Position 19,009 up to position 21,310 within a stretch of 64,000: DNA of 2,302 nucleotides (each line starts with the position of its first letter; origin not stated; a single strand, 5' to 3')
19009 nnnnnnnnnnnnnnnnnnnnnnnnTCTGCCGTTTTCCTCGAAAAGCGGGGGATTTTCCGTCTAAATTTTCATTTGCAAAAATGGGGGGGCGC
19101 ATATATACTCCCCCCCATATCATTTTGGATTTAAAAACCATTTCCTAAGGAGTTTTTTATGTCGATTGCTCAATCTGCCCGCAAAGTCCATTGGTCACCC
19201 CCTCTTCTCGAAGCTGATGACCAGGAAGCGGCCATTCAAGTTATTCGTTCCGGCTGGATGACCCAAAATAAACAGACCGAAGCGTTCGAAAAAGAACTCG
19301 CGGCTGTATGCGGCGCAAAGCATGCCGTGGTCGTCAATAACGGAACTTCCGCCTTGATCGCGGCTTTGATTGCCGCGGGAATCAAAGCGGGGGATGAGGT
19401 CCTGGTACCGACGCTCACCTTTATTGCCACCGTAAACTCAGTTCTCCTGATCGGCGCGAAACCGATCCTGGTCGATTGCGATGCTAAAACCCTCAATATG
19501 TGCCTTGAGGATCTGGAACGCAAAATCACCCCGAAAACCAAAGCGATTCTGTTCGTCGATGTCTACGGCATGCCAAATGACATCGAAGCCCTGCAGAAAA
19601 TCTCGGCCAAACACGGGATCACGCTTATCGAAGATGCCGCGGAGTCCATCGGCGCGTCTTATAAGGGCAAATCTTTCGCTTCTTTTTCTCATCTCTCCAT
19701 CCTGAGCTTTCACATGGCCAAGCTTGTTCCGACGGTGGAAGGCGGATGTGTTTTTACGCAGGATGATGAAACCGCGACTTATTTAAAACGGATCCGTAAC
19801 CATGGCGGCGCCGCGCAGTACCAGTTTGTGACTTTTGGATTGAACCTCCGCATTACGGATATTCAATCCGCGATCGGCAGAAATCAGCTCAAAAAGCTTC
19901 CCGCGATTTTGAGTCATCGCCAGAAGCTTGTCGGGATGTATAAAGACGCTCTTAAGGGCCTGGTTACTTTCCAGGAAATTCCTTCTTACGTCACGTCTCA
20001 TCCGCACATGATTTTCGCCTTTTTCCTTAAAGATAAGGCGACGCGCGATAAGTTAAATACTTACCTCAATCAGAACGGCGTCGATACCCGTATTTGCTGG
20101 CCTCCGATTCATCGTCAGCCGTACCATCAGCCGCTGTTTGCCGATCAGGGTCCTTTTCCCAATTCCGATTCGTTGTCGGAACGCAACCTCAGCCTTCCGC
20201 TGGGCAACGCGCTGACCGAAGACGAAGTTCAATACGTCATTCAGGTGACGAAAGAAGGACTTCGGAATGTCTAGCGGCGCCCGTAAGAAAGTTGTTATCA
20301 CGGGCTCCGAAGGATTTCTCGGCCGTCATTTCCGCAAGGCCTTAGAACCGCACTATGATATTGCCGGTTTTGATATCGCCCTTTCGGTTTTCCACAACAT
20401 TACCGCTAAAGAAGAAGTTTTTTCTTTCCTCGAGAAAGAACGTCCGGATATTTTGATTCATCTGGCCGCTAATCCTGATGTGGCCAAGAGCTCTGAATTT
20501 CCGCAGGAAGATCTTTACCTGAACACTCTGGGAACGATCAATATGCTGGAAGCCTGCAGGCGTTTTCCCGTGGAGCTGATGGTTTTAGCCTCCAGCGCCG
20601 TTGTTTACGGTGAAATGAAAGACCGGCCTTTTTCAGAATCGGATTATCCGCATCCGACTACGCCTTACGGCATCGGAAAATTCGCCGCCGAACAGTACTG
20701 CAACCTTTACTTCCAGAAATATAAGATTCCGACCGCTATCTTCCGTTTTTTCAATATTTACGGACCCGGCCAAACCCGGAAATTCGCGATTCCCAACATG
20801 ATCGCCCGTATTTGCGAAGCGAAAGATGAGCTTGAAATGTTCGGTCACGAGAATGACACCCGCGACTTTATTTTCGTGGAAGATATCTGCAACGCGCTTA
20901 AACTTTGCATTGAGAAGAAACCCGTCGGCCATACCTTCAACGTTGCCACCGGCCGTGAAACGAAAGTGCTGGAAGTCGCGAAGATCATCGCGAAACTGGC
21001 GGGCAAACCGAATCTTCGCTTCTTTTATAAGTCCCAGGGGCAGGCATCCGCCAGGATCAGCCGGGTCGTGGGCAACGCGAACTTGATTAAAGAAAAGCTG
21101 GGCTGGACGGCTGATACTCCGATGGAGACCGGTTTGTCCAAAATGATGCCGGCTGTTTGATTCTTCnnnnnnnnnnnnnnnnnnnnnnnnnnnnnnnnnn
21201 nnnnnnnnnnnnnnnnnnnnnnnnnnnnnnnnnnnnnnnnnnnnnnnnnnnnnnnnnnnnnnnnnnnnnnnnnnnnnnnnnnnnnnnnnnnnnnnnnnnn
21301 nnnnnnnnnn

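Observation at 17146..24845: Arn-like amino-sugar lipid-carrier pathway variant (aminotransferase, N-acetyltransferase, polyprenol-P synthase, methyltransferase, ArnT-like protein)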

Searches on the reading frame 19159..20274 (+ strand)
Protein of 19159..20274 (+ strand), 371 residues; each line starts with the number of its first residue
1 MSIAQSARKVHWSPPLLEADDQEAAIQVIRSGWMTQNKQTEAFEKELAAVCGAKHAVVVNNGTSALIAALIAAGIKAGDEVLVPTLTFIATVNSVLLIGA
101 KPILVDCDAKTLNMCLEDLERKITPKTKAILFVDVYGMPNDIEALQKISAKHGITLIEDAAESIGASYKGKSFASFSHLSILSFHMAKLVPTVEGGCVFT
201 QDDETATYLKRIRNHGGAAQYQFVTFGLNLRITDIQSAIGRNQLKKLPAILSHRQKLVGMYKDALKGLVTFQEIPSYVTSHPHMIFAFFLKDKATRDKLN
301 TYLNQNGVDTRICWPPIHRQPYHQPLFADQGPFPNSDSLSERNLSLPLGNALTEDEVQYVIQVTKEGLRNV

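Call 4: search_protein_families(library=pfam, proteins=[window:19159-20274:+], max_evalue=0.01)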
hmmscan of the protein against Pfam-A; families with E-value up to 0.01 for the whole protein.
window:19159-20274:+ (371 aa): 6 families
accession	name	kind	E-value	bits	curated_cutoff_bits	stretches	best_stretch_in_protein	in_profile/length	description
PF01041.23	DegT_DnrJ_EryC1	-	1.5e-107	360.4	19.8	1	18-362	4-357/360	DegT/DnrJ/EryC1/StrS aminotransferase family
PF00155.27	Aminotran_1_2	-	3.1e-11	43.5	19.7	1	40-160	44-186/361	Aminotransferase class I and II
PF01053.26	Cys_Met_Meta_PP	-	5.5e-09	35.5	27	1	36-161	50-175/381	Cys/Met metabolism PLP-dependent enzyme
PF00266.25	Aminotran_5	-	8e-06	25.5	21.5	1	37-165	42-181/371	Aminotransferase class-V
PF01212.27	Beta_elim_lyase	-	9e-05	22.4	27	1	36-167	30-176/288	Beta-eliminating lyase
PF01276.26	OKR_DC_1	-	0.00038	19.7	27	1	44-112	72-140/417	Orn/Lys/Arg decarboxylase, major domain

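Call 5: search_protein_families(library=ncbifam, proteins=[window:19159-20274:+], max_evalue=0.01)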
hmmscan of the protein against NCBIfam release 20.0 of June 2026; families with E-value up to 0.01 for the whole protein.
window:19159-20274:+ (371 aa): 54 families (the best 25 are shown)
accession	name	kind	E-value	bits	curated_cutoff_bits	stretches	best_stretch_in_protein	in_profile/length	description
TIGR03588.1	PseC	equivalog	6.2e-88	295.3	423.5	1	15-364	7-376/380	UDP-4-amino-4,6-dideoxy-N-acetyl-beta-L-altrosamine transaminase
TIGR04181.1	NHT_00031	hypoth_equivalog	1.1e-73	248.2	420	1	13-347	4-357/359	LegC family aminotransferase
NF008658.2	PRK11658.1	equivalog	1.2e-69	234.8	631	1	12-365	7-374/379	UDP-4-amino-4-deoxy-L-arabinose aminotransferase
NF011936.0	PRK15407.1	equivalog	1.5e-56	191.9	423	2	5-216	32-251/440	lipopolysaccharide biosynthesis protein RfbH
NF008687.0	PRK11706.1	equivalog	9e-56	189.2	375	1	18-366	10-372/375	dTDP-4-amino-4,6-dideoxygalactose transaminase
TIGR04427.1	PLP_DesI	equivalog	5.8e-53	180.4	650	1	29-364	42-379/390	dTDP-4-dehydro-6-deoxyglucose aminotransferase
TIGR02379.1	ECA_wecE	subfamily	2.2e-42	145.2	434.85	1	40-365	33-372/376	dTDP-4-amino-4,6-dideoxy-D-glucose transaminase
NF004769.0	PRK06107.1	equivalog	8.1e-09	34.7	617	1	53-131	92-171/402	aspartate transaminase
NF041364.1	GntC_guanitoxin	equivalog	1.9e-08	33.6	415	1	56-134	62-142/356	guanitoxin biosynthesis PLP-dependent (S)-gamma-hydroxy-L-arginine cyclodehydratase GntC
NF005816.0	PRK07682.1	equivalog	2.2e-08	33.2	620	1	51-134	87-171/390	aminotransferase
TIGR01326.1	OAH_OAS_sulfhy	subfamily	2.6e-08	33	495.1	1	36-161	55-180/418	O-acetylhomoserine aminocarboxypropyltransferase/cysteine synthase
NF006096.0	PRK08248.1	equivalog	3.5e-08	32.5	726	1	37-160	63-186/431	homocysteine synthase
NF004621.0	PRK05957.1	equivalog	5.8e-08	31.9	498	1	53-161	88-201/389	pyridoxal phosphate-dependent aminotransferase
NF041091.1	asp_aminotase_Arch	equivalog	1.5e-07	30.6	550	1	44-159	78-199/376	aspartate aminotransferase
NF005817.0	PRK07683.1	equivalog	1.9e-07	30.1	575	1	52-133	87-168/387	aminotransferase A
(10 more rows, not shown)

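Call 18: search_solved_structures(query=window:19159-20274:+, max_evalue=1e-20)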
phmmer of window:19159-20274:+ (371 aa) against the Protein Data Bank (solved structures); distinct sequences matched with E-value up to 1e-20: 55.
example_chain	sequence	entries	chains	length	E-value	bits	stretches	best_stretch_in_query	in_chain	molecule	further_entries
3bn1_A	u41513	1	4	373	3.7e-64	220.5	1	10-363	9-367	Perosamine synthetase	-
3dr7_A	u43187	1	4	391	4.4e-64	220.3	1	10-363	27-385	Putative perosamine synthetase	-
3dr4_A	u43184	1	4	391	3e-63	217.5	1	10-363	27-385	Putative perosamine synthetase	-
7b0d_A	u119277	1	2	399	4.4e-59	203.8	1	22-361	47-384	Glutamine--scyllo-inositol transaminase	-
8e75_A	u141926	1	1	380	7e-56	193.3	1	29-352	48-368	DegT/DnrJ/EryC1/StrS aminotransferase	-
8e77_A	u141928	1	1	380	7e-56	193.3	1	29-352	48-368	DegT/DnrJ/EryC1/StrS aminotransferase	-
3frk_A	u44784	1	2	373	3.4e-55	191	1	27-362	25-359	QdtB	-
2oga_A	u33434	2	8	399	1.7e-54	188.7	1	18-367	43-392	Transaminase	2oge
7n63_A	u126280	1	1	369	6.4e-54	186.8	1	24-368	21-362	Putative aminotransferase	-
7b0m_AAA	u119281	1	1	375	7.8e-54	186.6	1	21-362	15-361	Sugar aminotransferase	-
1mdo_A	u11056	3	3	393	9.8e-54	186.2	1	12-362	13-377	ArnB aminotransferase | UDP-4-amino-4-deoxy-L-arabinose--oxoglutarate aminotransferase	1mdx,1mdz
3nu7_A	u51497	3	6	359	1.3e-53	185.8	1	23-353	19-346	Aminotransferase WbpE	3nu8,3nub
3nyu_A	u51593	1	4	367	1.4e-53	185.8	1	23-353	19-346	Aminotransferase WbpE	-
3nys_A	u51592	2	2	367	2.6e-53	184.8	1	23-353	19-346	Aminotransferase WbpE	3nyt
8sng_A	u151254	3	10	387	5.3e-53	183.8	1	21-362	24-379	UDP-4-amino-4-deoxy-L-arabinose--oxoglutarate aminotransferase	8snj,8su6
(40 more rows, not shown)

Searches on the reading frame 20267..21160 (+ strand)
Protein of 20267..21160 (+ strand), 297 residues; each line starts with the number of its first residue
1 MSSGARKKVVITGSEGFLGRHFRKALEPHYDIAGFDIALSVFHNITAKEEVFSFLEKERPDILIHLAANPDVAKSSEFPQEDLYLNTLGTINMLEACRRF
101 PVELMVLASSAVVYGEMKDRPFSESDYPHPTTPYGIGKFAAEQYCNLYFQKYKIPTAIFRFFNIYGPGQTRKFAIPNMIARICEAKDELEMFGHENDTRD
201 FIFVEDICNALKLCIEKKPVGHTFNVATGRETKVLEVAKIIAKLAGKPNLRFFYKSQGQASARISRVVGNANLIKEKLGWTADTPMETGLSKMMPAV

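Call 4: search_protein_families(library=pfam, proteins=[window:20267-21160:+], max_evalue=0.01)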
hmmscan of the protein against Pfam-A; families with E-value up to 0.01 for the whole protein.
window:20267-21160:+ (297 aa): 6 families
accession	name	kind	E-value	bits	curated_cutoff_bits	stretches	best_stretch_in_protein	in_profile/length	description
PF01370.27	Epimerase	-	9.4e-49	166.4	20.9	1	9-227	1-240/240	NAD dependent epimerase/dehydratase family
PF16363.11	GDP_Man_Dehyd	-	3.3e-45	155.4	27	1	43-293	59-332/332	GDP-mannose 4,6 dehydratase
PF04321.23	RmlD_sub_bind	-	7.5e-21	74.9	27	1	8-248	2-234/287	RmlD substrate binding domain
PF01073.25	3Beta_HSD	-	4.7e-12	45.9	22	1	58-211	65-225/280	3-beta hydroxysteroid dehydrogenase/isomerase family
PF07993.18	NAD_binding_4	-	7.6e-12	45.4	20.1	1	58-210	87-257/258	Male sterility protein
PF02719.21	Polysacc_synt_2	-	1.4e-10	41.3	20.2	1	21-247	38-249/293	Polysaccharide biosynthesis protein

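Call 5: search_protein_families(library=ncbifam, proteins=[window:20267-21160:+], max_evalue=0.01)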
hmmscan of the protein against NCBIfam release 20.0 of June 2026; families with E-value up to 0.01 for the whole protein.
window:20267-21160:+ (297 aa): 28 families (the best 25 are shown)
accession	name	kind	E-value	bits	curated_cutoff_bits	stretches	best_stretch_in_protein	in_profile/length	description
TIGR01181.1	dTDP_gluc_dehyt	equivalog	8.3e-41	140.1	365.1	1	43-292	57-306/321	dTDP-glucose 4,6-dehydratase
TIGR04180.1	EDH_00030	hypoth_equivalog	4.9e-38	130.9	475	1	60-283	71-295/297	NAD-dependent 4,6-dehydratase LegB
TIGR01179.1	galE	equivalog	1.9e-34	119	262.3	1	41-284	52-311/332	UDP-glucose 4-epimerase GalE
TIGR02197.1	heptose_epim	equivalog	5.5e-25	88.2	274.6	1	9-249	1-264/316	ADP-glyceromanno-heptose 6-epimerase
NF047922.1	GDPFucSynFcl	equivalog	1.9e-23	83.4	500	1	6-293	2-297/308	GDP-L-fucose synthase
NF007582.0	PRK10217.1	equivalog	9.3e-22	77.6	698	1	45-291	60-325/355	dTDP-glucose 4,6-dehydratase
NF007490.0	PRK10084.1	subfamily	2.1e-21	76.3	649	1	44-293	58-330/361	dTDP-glucose 4,6-dehydratase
TIGR01214.1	rmlD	equivalog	4.5e-19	68.6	224.05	1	8-248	1-229/285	dTDP-4-dehydrorhamnose reductase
NF007956.0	PRK10675.1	subfamily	6.8e-17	61.6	394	1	50-263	64-299/338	UDP-glucose 4-epimerase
NF008360.0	PRK11150.1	equivalog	2.2e-16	60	452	1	105-249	111-258/310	ADP-glyceromanno-heptose 6-epimerase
NF011728.1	PRK15181.1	equivalog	4.8e-16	58.7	760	1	61-241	92-278/348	Vi polysaccharide biosynthesis UDP-N-acetylglucosaminuronic acid C-4 epimerase TviC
TIGR01472.1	gmd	equivalog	1.6e-15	57.2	415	1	44-247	62-270/342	GDP-mannose 4,6-dehydratase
TIGR02622.1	CDP_4_6_dhtase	equivalog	3.1e-14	52.9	278.45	1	40-179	58-207/352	CDP-glucose 4,6-dehydratase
NF043036.1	ErythonDh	equivalog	2.2e-09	37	325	1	42-162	58-177/321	D-erythronate dehydrogenase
TIGR01746.1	Thioester-redct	subfamily_domain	2.2e-08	33.7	213.35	1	58-247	87-282/371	thioester reductase domain-containing protein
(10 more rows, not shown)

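Call 17: search_solved_structures(query=window:20267-21160:+, max_evalue=1e-10, show_alignments=2)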
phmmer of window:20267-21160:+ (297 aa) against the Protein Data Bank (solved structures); distinct sequences matched with E-value up to 1e-10: 104 (the best 60 are shown).
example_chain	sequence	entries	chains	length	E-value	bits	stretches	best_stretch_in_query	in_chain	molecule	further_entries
4zrm_A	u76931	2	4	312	1.3e-35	126.3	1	5-291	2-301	UDP-glucose 4-epimerase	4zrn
6zl6_A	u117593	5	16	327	1.3e-31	113.1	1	8-257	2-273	Epimerase domain-containing protein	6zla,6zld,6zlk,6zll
6zlj_A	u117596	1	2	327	4.8e-31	111.3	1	8-257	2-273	Epimerase domain-containing protein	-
6pmh_A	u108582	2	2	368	5e-30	107.9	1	48-256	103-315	UDP-glucose 4-epimerase related protein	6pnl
7ys8_A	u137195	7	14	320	1e-28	103.6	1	49-290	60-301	UDP-glucose 4-epimerase | UDP-glucose 4-epimerase along with EC 5.1.3.2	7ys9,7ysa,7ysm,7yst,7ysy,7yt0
6kv9_A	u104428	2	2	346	1.4e-28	103.2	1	63-292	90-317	MoeE5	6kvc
6x3b_A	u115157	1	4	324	4e-28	101.7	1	7-290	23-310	GDP-6-deoxy-D-mannose reductase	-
6bi4_A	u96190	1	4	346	1.5e-27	99.8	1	50-292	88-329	dTDP-glucose 4,6-dehydratase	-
3ehe_A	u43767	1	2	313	6.3e-27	97.8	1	9-259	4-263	UDP-glucose 4-epimerase (GalE-1)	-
2hun_A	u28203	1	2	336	7.7e-26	94.2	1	59-248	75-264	336aa long hypothetical dTDP-glucose 4,6-dehydratase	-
6bwl_A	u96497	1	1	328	2.5e-25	92.5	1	43-292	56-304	Pal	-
6wjb_A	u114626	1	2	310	4.4e-25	91.7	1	58-258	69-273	NAD-dependent epimerase/dehydratase family protein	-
5u4q_A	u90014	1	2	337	1e-24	90.5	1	46-219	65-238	dTDP-glucose 4,6-dehydratase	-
2p5u_A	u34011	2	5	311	1.1e-24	90.4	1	9-248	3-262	UDP-glucose 4-epimerase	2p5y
6vlo_A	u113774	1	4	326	1.6e-24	89.9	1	5-247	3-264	Putative dTDP-D-glucose 4,6-dehydratase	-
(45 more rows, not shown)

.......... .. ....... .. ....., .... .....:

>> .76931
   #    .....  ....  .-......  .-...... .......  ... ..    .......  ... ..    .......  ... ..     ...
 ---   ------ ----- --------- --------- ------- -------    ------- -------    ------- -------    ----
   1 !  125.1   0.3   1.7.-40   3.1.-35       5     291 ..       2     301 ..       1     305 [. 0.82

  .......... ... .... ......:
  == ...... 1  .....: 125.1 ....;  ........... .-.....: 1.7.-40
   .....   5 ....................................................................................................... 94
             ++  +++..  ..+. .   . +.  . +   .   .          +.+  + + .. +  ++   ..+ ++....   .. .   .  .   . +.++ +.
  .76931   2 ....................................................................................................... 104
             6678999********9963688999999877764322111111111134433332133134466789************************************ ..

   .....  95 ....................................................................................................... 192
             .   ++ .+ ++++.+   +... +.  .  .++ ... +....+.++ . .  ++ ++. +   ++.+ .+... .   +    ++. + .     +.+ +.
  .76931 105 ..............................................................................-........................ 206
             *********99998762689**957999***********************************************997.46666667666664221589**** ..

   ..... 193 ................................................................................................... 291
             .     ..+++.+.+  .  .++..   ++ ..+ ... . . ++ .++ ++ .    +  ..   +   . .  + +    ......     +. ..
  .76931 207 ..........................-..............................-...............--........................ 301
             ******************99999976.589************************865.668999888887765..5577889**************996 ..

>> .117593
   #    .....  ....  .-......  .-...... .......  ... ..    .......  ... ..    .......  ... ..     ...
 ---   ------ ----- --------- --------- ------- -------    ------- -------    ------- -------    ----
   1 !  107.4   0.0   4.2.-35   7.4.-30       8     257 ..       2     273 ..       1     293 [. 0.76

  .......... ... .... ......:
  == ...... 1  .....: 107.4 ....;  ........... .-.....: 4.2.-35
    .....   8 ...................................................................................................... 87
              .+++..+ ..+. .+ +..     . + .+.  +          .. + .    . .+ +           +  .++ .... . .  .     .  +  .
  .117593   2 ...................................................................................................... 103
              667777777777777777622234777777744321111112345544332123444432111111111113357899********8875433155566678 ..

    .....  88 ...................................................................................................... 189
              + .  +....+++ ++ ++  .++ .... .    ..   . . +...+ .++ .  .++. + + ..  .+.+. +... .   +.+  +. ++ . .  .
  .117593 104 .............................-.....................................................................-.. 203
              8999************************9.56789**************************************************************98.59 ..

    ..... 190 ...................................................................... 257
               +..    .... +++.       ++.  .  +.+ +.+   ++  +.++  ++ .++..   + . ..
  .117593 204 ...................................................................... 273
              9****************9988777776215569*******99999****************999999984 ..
